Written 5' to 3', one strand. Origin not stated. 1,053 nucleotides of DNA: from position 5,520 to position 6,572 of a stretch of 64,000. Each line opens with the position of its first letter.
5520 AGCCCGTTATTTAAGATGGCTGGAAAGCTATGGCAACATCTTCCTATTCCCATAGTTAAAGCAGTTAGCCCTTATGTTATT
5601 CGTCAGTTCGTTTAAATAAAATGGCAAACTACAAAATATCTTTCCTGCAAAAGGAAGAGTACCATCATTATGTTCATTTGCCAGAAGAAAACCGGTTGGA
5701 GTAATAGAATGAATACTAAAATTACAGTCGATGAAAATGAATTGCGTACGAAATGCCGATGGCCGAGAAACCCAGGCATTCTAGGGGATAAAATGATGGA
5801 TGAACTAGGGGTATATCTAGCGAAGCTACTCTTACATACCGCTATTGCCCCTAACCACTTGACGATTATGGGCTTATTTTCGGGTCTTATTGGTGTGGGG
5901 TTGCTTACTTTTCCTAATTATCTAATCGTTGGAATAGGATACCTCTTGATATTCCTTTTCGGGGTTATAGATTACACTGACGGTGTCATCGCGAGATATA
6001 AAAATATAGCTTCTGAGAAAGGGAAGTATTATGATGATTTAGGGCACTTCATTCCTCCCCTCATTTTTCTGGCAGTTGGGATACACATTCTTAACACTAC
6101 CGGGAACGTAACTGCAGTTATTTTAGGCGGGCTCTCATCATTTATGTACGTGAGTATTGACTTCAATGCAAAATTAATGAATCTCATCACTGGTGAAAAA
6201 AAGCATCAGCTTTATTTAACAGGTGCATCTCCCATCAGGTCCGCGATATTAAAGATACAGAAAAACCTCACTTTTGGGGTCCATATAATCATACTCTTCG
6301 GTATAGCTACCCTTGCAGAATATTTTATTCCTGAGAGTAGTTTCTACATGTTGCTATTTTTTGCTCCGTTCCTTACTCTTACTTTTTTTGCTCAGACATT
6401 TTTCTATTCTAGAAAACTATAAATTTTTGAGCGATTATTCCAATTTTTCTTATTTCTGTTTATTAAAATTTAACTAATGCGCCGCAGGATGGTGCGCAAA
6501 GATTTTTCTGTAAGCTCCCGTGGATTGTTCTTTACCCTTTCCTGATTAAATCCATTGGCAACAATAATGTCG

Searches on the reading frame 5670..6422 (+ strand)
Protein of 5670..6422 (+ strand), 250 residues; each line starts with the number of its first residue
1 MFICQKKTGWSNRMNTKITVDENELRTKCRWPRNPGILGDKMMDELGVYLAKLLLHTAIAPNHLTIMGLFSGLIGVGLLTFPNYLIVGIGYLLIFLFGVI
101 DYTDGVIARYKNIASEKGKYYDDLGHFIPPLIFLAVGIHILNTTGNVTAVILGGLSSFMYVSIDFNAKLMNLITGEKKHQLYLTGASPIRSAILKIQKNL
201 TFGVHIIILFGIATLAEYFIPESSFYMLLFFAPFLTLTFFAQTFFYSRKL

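Call 4: search_protein_families(library=pfam, proteins=[window:5670-6422:+], max_evalue=0.001)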
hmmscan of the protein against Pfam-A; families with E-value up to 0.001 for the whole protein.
window:5670-6422:+ (250 aa): 1 family
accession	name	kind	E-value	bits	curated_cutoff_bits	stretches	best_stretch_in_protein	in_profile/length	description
PF01066.26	CDP-OH_P_transf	-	5.5e-08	33.8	22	1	60-171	3-110/152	CDP-alcohol phosphatidyltransferase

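Call 15: find_homologous_proteins(query=window:5670-6422:+, max_evalue=0.001)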
Query window:5670-6422:+ (250 aa): 3 proteins with E <= 0.001 among 1720 candidates.
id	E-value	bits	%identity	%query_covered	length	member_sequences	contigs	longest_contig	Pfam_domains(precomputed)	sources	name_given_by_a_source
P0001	6.0e-139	479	93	95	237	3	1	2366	PF01066.27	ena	-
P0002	2.4e-62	229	53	83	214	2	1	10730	PF01066.27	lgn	-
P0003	5.9e-54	201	44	92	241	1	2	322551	PF01066.27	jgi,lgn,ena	jgi:phosphatidylglycerophosphate synthase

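Call 32: find_encoding_contigs(protein=P0003, flank=10000, max_places=3)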
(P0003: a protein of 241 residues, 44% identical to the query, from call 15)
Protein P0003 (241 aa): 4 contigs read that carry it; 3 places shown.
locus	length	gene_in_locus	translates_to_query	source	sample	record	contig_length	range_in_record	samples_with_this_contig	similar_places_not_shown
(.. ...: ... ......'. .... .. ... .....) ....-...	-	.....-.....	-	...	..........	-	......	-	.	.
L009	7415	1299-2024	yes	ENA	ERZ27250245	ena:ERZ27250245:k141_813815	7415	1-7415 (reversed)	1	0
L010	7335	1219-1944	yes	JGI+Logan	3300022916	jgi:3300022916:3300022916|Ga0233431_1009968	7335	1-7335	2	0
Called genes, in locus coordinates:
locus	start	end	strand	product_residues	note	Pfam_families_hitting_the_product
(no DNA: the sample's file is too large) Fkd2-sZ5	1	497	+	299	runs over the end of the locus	PF00482:T2SSF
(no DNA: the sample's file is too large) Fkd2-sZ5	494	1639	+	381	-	PF00482:T2SSF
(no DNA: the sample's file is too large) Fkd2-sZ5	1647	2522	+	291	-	-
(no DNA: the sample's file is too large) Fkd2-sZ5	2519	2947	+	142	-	-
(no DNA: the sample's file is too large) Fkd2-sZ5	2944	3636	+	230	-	-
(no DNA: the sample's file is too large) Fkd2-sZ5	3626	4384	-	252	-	-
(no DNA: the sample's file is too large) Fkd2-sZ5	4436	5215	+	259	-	PF01522:Polysacc_deac_1, PF10096:DUF2334 (weak)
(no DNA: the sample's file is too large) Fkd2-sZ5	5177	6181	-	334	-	PF02388:FemAB (weak), PF13480:Acetyltransf_6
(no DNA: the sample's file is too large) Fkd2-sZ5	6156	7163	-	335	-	PF01041:DegT_DnrJ_EryC1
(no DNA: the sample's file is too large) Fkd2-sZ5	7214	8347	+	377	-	PF13439:Glyco_transf_4 (weak), PF00534:Glycos_transf_1, PF13692:Glyco_trans_1_4, PF13524:Glyco_trans_1_2 (weak)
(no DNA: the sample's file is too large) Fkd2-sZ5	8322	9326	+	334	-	PF13439:Glyco_transf_4 (faint), PF00534:Glycos_transf_1, PF13692:Glyco_trans_1_4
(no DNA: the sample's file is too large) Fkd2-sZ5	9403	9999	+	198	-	PF08241:Methyltransf_11, PF08242:Methyltransf_12, PF13649:Methyltransf_25 (weak), PF13489:Methyltransf_23, PF13847:Methyltransf_31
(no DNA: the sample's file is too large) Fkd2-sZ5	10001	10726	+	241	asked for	PF01066:CDP-OH_P_transf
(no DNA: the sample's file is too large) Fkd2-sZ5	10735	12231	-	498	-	PF05159:Capsule_synth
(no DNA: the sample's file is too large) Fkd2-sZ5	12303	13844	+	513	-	PF01943:Polysacc_synt, PF01554:MatE, PF03023:MurJ (weak), PF01554:MatE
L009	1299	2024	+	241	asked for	PF01066:CDP-OH_P_transf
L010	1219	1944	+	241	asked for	PF01066:CDP-OH_P_transf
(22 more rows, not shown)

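Call 33: find_encoding_contigs(protein=P0002, flank=10000, max_places=3)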
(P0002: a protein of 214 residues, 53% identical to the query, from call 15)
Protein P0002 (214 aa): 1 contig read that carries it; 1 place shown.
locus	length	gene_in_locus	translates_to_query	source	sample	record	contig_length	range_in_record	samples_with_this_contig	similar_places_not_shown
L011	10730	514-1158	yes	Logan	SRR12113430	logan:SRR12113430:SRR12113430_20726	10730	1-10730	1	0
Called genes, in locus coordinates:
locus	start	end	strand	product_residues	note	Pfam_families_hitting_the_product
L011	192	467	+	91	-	-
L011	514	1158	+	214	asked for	PF01066:CDP-OH_P_transf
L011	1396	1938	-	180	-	PF06210:DUF1003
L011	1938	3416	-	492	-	PF02885:Glycos_trans_3N, PF00591:Glycos_transf_3, PF07831:PYNP_C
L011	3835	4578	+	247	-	PF02616:SMC_ScpA, PF04824:Rad21_Rec8 (faint)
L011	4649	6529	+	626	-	PF01078:Mg_chelatase, PF05496:RuvB_N (faint), PF20030:bpMoxR (faint), PF00158:Sigma54_activat, PF07728:AAA_5 (weak), PF20436:LonB_AAA-LID (weak), PF05362:Lon_C, PF13541:ChlI, +2 more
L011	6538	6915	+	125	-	PF01201:Ribosomal_S8e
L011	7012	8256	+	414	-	-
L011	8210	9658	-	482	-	PF13522:GATase_6, PF13537:GATase_7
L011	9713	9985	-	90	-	-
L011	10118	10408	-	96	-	-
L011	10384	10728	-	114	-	?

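Call 47: search_protein_families(library=ncbifam, proteins=[window:5709-6422:+], max_evalue=0.001)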
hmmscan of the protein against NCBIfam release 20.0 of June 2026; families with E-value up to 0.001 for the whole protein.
window:5709-6422:+ (237 aa): 5 families
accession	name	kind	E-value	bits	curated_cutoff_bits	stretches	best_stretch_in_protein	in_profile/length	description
NF040950.1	archin_ph_syn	equivalog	5.1e-12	46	180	1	35-144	13-120/191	archaetidylinositol phosphate synthase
NF041135.1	IPPtranDIPPsyn_Thcocales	equivalog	8.3e-06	25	580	1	36-161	241-365/419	bifunctional L-myo-inositol-1-phosphate cytidylyltransferase/CDP-L-myo-inositol myo-inositolphosphotransferase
NF045883.1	PIPSynth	equivalog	1.2e-05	25.1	170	1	37-110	14-85/197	phosphatidylinositol phosphate synthase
TIGR00560.1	pgsA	equivalog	0.00056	20.5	109.1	1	47-114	3-73/183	CDP-diacylglycerol--glycerol-3-phosphate 3-phosphatidyltransferase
NF052561.1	PIPSynBT1523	equivalog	0.00056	19.7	350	0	38-121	17-108/232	hypothetical protein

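Call 50: search_protein_representatives(alignment_id=A2)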
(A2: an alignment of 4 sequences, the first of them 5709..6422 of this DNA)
Query: 4 sequences, 237 profile positions. Proteins with E-value up to 0.001 (for the whole library): 3640; up to 1e-10: 499; up to 1e-30: 8. The best 150 are listed.
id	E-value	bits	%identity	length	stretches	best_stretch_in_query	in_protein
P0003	2.9e-114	396.9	-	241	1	1-237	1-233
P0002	1.4e-106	371.8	-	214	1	25-237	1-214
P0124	2.6e-63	230.2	-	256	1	4-236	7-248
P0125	2.2e-60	220.6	-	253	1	2-234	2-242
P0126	4.5e-51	190.1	-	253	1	3-237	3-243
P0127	2.8e-45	171.1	-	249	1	4-236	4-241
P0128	5.5e-39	150.5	-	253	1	14-236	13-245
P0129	2.0e-35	138.9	-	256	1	5-235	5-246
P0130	2.1e-25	106.1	-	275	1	29-235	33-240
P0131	6.5e-23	97.9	-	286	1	25-139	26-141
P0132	2.1e-22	96.3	-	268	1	4-231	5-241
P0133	6.1e-21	91.5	-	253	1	3-200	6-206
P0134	3.0e-20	89.2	-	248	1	1-225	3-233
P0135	4.2e-20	88.7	-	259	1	3-153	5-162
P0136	1.1e-19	87.4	-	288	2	3-155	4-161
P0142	2.8e-19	86.0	-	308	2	25-144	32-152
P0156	2.6e-18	82.9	-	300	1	4-172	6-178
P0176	7.2e-17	78.2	-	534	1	4-225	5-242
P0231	1.2e-14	70.8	-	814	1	27-227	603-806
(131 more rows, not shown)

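Call 52: search_protein_families(library=pfam, proteins=[P0176, P0231, P0142, P0156, P0124, P0125, P0130], max_evalue=0.01)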
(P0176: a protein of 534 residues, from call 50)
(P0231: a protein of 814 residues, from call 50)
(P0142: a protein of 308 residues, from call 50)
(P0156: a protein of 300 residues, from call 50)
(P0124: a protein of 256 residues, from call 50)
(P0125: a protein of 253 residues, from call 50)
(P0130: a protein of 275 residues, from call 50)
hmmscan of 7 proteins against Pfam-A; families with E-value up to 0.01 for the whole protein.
P0176 (534 aa): 5 families
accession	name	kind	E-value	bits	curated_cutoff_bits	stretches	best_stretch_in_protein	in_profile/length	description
PF05050.19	Methyltransf_21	-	1.8e-19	71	22.7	1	359-518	1-172/173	Methyltransferase FkbM domain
PF01066.26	CDP-OH_P_transf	-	3.8e-09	37.5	22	1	46-157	3-109/152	CDP-alcohol phosphatidyltransferase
PF02475.24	TRM5-TYW2_MTfase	-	0.00052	20.4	28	1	350-404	33-88/164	TRM5/TYW2 methyltransferase domain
PF13383.12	Methyltransf_22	-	0.0037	17.3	22.4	1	431-515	143-229/252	Methyltransferase domain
PF05575.17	V_cholerae_RfbT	-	0.0071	16.1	27.9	0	355-492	81-219/286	Vibrio cholerae RfbT protein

P0231 (814 aa): 3 families
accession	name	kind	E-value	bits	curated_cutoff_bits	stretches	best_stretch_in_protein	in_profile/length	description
PF24793.1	GINT1_N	-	2e-37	129.3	27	1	326-535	59-269/304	Glucosamine inositolphosphorylceramide transferase 1, N-terminal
PF01066.26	CDP-OH_P_transf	-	3.4e-06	28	22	1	620-694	5-77/152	CDP-alcohol phosphatidyltransferase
PF09150.15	Carot_N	-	0.004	17.5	25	1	60-134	10-85/151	Orange carotenoid protein, N-terminal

P0142 (308 aa): 1 family
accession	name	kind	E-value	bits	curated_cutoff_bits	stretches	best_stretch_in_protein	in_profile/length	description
PF01066.26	CDP-OH_P_transf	-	1e-06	29.7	22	1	50-133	4-82/152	CDP-alcohol phosphatidyltransferase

P0156 (300 aa): 1 family
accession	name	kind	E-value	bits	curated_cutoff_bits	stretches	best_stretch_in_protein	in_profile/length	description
PF01066.26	CDP-OH_P_transf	-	2.3e-09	38.3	22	1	46-145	3-97/152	CDP-alcohol phosphatidyltransferase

P0124 (256 aa): 1 family
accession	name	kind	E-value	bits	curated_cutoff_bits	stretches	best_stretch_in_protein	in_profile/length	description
PF01066.26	CDP-OH_P_transf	-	2e-09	38.4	22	1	45-149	3-102/152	CDP-alcohol phosphatidyltransferase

P0125 (253 aa): 1 family
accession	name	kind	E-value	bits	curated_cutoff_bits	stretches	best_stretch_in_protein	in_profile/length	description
PF01066.26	CDP-OH_P_transf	-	6.3e-07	30.3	22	1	41-145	2-102/152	CDP-alcohol phosphatidyltransferase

P0130 (275 aa): 1 family
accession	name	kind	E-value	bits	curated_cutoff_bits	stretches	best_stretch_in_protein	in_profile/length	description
PF01066.26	CDP-OH_P_transf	-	2.8e-08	34.7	22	1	46-114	3-69/152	CDP-alcohol phosphatidyltransferase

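Call 54: find_homologous_proteins(query=A3, max_evalue=1e-8)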
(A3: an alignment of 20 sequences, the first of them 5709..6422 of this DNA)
Query A3 (20 sequences) (237 aa, profile of the alignment): 60 proteins with E <= 1e-8 among 8000 candidates.
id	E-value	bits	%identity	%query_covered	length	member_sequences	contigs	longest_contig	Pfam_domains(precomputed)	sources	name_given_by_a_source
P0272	1.5e-68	249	29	73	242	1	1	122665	PF01066.27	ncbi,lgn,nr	ncbi:MAG: CDP-alcohol phosphatidyltransferase family protein [Nanoarchaeota archaeon]|nr:CDP-alcohol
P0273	1.6e-68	249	30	68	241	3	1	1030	PF01066.27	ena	-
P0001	4.1e-68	248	93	100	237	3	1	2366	PF01066.27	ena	-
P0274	2.3e-66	242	27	54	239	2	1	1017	PF01066.27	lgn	-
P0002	3.4e-66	241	53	88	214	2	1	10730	PF01066.27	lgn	-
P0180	5.9e-66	241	33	58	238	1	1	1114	PF01066.27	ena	-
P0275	7.6e-66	240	29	67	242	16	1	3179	PF01066.27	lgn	-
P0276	1.1e-63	233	29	62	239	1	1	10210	PF01066.27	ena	-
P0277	1.2e-63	233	33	57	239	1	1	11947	PF01066.27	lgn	-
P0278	1.4e-62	230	35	59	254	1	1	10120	-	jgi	-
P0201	6.8e-61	224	32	62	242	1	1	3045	PF01066.27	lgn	-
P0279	2.1e-59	219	32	66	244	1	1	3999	PF01066.27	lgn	-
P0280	1.1e-57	214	36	56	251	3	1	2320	PF01066.27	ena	-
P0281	5.9e-57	211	37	49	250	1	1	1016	PF01066.27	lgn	-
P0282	1.1e-56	210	29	65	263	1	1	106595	PF01066.27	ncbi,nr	ncbi:CDP-alcohol phosphatidyltransferase family protein [Candidatus Woesearchaeota archaeon]|nr:CDP-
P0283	6.9e-56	208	29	80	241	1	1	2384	PF01066.27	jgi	jgi:phosphatidylglycerophosphate synthase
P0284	8.7e-56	207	34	55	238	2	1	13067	PF01066.27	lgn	-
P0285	1.0e-54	204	30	60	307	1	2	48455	PF01066.27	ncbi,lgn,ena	-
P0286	3.1e-53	199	33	45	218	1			PF01066.27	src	-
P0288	1.3e-51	194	28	55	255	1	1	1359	PF01066.27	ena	-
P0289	4.8e-51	192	35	65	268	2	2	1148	PF01066.27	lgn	-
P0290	2.2e-50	190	29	57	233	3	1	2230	PF01066.27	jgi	-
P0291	2.3e-50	190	31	54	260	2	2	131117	PF01066.27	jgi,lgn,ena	jgi:phosphatidylglycerophosphate synthase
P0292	3.0e-50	189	31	56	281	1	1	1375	PF01066.27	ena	-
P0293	2.6e-49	186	31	47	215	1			PF01066.27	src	-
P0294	2.0e-48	183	26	59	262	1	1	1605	PF01066.27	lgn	-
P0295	1.7e-45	174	30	57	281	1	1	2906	PF01066.27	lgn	-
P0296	2.1e-45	173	33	57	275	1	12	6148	PF01066.27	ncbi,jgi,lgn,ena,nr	ncbi:MAG: CDP-alcohol phosphatidyltransferase family protein [Candidatus Marinimicrobia bacterium]|n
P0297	8.2e-45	171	24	67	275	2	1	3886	PF01066.27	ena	-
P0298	2.5e-44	170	28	92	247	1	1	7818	PF01066.27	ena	-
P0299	8.3e-43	165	28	89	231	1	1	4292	PF01066.27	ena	-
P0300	4.9e-41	159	27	59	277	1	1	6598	PF01066.27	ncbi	-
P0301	1.2e-39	154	35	47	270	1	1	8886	PF01066.27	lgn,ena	-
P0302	9.2e-38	148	28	59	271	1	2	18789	PF01066.27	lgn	-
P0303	1.1e-36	145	35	47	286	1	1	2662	PF01066.27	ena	-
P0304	1.2e-36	145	29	59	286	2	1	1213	PF01066.27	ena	-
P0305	7.0e-34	136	33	57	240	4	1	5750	PF01066.27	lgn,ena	-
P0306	1.8e-33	134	34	43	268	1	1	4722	PF01066.27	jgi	jgi:phosphatidylglycerophosphate synthase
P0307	2.3e-33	134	31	52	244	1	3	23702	PF01066.27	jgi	-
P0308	3.4e-33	133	31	58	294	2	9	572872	-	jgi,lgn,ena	jgi:hypothetical protein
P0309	3.1e-31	127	28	65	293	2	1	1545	PF01066.27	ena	-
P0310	5.7e-30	123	32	54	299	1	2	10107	PF01066.27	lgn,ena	-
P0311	8.9e-29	119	30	45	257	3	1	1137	PF01066.27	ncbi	-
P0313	9.5e-28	116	29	49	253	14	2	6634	PF01066.27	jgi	-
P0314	3.4e-23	101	32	36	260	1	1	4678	PF01066.27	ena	-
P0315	2.5e-21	94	33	49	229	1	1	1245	PF01066.27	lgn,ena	-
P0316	5.5e-21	93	28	44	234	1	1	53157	PF01066.27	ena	-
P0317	2.0e-20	92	27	31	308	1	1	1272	PF01066.27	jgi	jgi:phosphatidylglycerophosphate synthase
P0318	4.6e-19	87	24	43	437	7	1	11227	PF00483.30,PF01066.27,PF12804.14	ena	-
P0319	1.0e-18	86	29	38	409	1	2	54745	PF01066.27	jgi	jgi:phosphatidylglycerophosphate synthase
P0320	3.1e-18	84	29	44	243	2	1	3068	PF01066.27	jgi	-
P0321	7.9e-18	83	24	38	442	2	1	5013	PF00483.30,PF01066.27,PF12804.14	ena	-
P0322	1.5e-17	82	27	28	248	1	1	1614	PF01066.27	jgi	jgi:phosphatidylglycerophosphate synthase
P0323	3.0e-17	81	28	44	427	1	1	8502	PF01066.27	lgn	-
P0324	3.3e-17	81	24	43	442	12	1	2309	PF00483.30,PF01066.27,PF12804.14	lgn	-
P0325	4.5e-16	77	27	44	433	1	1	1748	PF01066.27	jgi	jgi:hypothetical protein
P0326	7.8e-16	77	32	37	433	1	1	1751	PF01066.27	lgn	-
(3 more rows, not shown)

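Call 55: find_encoding_contigs(protein=P0282, flank=10000, max_places=1)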
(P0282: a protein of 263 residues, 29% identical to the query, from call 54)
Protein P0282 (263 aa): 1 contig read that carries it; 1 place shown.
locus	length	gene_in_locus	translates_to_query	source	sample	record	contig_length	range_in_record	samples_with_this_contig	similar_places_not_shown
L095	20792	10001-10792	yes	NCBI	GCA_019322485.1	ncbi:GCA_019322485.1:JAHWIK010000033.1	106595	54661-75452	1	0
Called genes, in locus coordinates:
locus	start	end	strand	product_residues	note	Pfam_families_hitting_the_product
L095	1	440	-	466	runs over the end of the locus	PF02310:B12-binding, PF04055:Radical_SAM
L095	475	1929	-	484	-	PF02310:B12-binding, PF04055:Radical_SAM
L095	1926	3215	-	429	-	PF00890:FAD_binding_2, PF01266:DAO, PF01593:Amino_oxidase, PF01946:Thi4 (weak), PF07992:Pyr_redox_2 (weak), PF12831:FAD_oxidored (weak), PF13450:NAD_binding_8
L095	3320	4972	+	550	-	PF13231:PMT_2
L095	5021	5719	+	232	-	PF00535:Glycos_transf_2, PF10111:Glyco_tranf_2_2 (weak), PF13641:Glyco_tranf_2_3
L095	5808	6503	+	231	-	PF00483:NTP_transferase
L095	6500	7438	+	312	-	PF00106:adh_short (weak), PF01073:3Beta_HSD, PF01370:Epimerase, PF02719:Polysacc_synt_2, PF04321:RmlD_sub_bind, PF07993:NAD_binding_4, PF13460:NAD_binding_10 (weak), PF16363:GDP_Man_Dehyd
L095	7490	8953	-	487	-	PF01943:Polysacc_synt, PF13440:Polysacc_synt_3, PF01554:MatE (weak)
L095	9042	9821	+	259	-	PF00535:Glycos_transf_2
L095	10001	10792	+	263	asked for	PF01066:CDP-OH_P_transf (faint)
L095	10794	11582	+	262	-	PF02811:PHP, PF13263:PHP_C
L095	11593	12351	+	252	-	PF01066:CDP-OH_P_transf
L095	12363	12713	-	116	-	PF07883:Cupin_2 (weak), PF02311:AraC_binding (weak)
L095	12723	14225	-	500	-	PF01073:3Beta_HSD, PF01370:Epimerase, PF04321:RmlD_sub_bind, PF13460:NAD_binding_10 (weak), PF16363:GDP_Man_Dehyd, PF02719:Polysacc_synt_2, PF07993:NAD_binding_4, PF00156:Pribosyltran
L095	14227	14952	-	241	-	-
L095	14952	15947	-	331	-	PF04055:Radical_SAM, PF13186:SPASM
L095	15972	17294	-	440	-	PF00483:NTP_transferase, PF12804:NTP_transf_3, PF01591:6PF2K, PF07931:CPT (weak), PF08433:KTI12, PF13207:AAA_17 (weak), PF13671:AAA_33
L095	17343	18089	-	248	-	PF03848:TehB, PF05175:MTS (weak), PF13489:Methyltransf_23, PF07021:MetW, PF13847:Methyltransf_31, PF08241:Methyltransf_11, PF08242:Methyltransf_12, PF13649:Methyltransf_25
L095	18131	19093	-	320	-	PF00106:adh_short, PF01073:3Beta_HSD, PF01370:Epimerase, PF02719:Polysacc_synt_2, PF04321:RmlD_sub_bind, PF05368:NmrA, PF13460:NAD_binding_10, PF16363:GDP_Man_Dehyd, +1 more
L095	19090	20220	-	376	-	PF13439:Glyco_transf_4, PF00534:Glycos_transf_1, PF13692:Glyco_trans_1_4, PF13524:Glyco_trans_1_2 (weak)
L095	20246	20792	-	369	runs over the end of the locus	PF13439:Glyco_transf_4 (weak), PF20706:GT4-conflict (weak), PF00534:Glycos_transf_1, PF13692:Glyco_trans_1_4, PF13524:Glyco_trans_1_2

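Call 56: find_encoding_contigs(protein=P0291, flank=10000, max_places=1)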
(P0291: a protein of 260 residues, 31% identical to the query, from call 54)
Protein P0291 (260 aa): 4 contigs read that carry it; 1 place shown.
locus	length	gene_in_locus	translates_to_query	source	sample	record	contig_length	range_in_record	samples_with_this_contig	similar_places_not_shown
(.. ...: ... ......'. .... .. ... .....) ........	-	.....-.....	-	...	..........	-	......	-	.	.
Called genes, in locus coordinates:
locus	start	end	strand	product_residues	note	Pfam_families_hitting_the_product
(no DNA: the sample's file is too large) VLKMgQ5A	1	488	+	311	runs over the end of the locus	PF02563:Poly_export, PF10531:SLBB (weak), PF22461:SLBB_2, PF10531:SLBB (weak), PF22461:SLBB_2 (weak)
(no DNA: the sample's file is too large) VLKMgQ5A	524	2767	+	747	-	PF02706:Wzz (weak), PF13807:GNVR, PF01656:CbiA, PF10609:ParA (weak), PF13614:AAA_31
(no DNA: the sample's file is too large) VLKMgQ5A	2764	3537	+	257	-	PF19567:CpsB_CapC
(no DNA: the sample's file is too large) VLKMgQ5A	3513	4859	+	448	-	-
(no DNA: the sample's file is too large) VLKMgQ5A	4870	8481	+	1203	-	PF04932:Wzy_C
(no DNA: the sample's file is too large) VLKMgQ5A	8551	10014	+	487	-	PF01943:Polysacc_synt, PF13440:Polysacc_synt_3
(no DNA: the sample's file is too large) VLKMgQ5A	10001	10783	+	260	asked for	PF01066:CDP-OH_P_transf (weak)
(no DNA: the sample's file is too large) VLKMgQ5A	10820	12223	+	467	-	PF02310:B12-binding, PF04055:Radical_SAM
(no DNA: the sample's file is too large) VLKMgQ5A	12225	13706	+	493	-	PF04932:Wzy_C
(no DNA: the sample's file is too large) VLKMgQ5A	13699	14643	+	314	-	PF13641:Glyco_tranf_2_3, PF00535:Glycos_transf_2, PF13632:Glyco_trans_2_3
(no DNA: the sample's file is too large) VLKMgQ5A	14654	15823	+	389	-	PF01075:Glyco_transf_9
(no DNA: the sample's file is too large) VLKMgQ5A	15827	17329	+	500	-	PF02310:B12-binding, PF04055:Radical_SAM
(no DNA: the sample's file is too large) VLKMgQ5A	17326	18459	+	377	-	PF13506:Glyco_transf_21 (weak), PF00535:Glycos_transf_2, PF13641:Glyco_tranf_2_3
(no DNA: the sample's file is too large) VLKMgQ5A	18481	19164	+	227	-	PF00483:NTP_transferase, PF12804:NTP_transf_3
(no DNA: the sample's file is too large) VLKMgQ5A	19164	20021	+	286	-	?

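Call 57: find_encoding_contigs(protein=P0277, flank=10000, max_places=1)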
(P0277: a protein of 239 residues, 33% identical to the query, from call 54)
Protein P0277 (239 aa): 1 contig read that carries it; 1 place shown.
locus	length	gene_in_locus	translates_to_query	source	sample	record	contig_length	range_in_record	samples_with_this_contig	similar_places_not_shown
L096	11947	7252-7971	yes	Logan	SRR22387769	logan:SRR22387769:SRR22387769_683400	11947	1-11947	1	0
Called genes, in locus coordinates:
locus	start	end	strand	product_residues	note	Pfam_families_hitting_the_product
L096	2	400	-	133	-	?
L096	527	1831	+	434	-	PF01467:CTP_transf_like, PF13714:PEP_mutase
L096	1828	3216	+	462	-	PF07883:Cupin_2 (faint), PF01381:HTH_3 (weak), PF13443:HTH_26 (faint), PF13560:HTH_31 (weak)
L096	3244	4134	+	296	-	-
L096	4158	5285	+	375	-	PF02776:TPP_enzyme_N, PF02775:TPP_enzyme_C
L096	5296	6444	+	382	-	PF00465:Fe-ADH, PF13685:Fe-ADH_2, PF25137:ADH_Fe_C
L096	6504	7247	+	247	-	PF02224:Cytidylate_kin, PF13189:Cytidylate_kin2 (weak)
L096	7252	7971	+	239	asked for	PF01066:CDP-OH_P_transf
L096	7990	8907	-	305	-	PF00535:Glycos_transf_2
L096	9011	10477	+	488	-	PF13231:PMT_2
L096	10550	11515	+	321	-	PF01408:GFO_IDH_MocA, PF02894:GFO_IDH_MocA_C, PF22725:GFO_IDH_MocA_C3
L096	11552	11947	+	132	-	?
